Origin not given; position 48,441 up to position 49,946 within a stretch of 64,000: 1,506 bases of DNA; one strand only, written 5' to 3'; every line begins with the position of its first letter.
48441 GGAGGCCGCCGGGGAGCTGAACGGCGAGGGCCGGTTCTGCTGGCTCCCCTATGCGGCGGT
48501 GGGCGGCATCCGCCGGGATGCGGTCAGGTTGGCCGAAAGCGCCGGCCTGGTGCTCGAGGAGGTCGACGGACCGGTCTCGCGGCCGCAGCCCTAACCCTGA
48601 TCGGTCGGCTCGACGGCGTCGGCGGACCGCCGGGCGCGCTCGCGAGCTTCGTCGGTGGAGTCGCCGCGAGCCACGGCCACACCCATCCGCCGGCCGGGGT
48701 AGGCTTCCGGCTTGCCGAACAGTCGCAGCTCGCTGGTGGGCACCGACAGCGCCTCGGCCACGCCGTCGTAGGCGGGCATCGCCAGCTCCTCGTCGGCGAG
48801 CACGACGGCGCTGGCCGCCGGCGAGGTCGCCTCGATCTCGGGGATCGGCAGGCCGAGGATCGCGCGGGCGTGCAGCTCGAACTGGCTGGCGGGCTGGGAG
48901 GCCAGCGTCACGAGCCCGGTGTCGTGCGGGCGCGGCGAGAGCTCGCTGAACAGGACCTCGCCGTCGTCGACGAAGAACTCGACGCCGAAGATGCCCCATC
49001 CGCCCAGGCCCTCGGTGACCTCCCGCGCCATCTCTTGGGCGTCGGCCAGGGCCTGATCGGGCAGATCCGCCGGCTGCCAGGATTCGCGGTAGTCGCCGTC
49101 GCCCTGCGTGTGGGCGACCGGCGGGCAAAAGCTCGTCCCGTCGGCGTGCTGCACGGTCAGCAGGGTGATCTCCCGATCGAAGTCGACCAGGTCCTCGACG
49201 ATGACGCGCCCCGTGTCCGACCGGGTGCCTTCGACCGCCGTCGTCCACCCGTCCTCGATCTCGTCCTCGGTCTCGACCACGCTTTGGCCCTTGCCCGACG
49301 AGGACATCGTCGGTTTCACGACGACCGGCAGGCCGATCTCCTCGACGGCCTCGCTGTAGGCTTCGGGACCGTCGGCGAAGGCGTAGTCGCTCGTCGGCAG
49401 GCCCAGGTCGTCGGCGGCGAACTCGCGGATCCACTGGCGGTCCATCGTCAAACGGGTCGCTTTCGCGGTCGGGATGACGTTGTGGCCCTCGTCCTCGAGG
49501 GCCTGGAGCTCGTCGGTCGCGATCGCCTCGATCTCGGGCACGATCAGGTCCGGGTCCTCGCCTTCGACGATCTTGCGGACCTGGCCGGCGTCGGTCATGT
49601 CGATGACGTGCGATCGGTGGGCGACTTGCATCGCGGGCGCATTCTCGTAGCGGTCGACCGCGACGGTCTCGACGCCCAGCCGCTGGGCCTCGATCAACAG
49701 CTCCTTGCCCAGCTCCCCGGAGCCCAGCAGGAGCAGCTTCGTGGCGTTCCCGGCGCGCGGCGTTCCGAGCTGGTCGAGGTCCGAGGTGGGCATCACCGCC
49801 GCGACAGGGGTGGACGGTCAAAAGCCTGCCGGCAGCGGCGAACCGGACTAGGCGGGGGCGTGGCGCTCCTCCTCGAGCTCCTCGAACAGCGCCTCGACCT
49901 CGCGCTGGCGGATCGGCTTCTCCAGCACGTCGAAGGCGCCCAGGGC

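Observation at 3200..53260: Synthesis: a genome-wide hairpin-cassette accretion process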

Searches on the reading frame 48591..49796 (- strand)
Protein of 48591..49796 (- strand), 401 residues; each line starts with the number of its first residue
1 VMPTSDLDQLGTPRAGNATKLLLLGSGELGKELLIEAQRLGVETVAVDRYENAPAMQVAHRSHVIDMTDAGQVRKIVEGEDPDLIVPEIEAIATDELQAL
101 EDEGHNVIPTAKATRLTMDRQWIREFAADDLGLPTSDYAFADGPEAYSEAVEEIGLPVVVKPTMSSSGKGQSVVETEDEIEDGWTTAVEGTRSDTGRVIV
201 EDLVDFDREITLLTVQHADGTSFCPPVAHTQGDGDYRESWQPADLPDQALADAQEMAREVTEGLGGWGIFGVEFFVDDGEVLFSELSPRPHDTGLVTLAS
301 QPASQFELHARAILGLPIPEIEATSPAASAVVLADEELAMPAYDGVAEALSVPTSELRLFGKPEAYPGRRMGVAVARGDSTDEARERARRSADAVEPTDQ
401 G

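Call 70: search_protein_families(library=pfam, proteins=[window:48591-49796:-], max_evalue=0.001)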
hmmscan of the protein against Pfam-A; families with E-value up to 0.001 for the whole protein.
window:48591-49796:- (401 aa): 9 families
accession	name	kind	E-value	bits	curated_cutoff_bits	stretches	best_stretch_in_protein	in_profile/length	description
PF02222.28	ATP-grasp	-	1.8e-57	194.3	27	1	128-306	3-179/179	ATP-grasp domain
PF21244.3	PurT_C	-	1.4e-22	79.4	26.7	1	327-395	1-68/68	PurT, C-terminal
PF22660.2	RS_preATP-grasp-like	-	2.1e-12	47.7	27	1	21-115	4-95/98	Ribonucleotide synthetase preATP-grasp domain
PF07478.18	Dala_Dala_lig_C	-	1.9e-10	41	24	1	132-291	6-177/204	D-ala D-ala ligase C-terminus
PF02786.22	CPSase_L_D2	-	1.1e-07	32.1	19.8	1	142-218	25-103/211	Carbamoyl-phosphate synthase L chain, ATP binding domain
PF01071.24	GARS_A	-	8.2e-06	26.2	27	1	119-221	2-105/194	Phosphoribosylglycinamide synthetase, ATP-grasp (A) domain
PF02655.19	ATP-grasp_3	-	0.00011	22.7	23.2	1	146-291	22-158/160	ATP-grasp domain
PF21360.3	PylC-like_N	-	0.00017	22.1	27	0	32-102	11-83/96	PylC-like, N-terminal domain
PF01370.27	Epimerase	-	0.00092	19.1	20.9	0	25-88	6-71/240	NAD dependent epimerase/dehydratase family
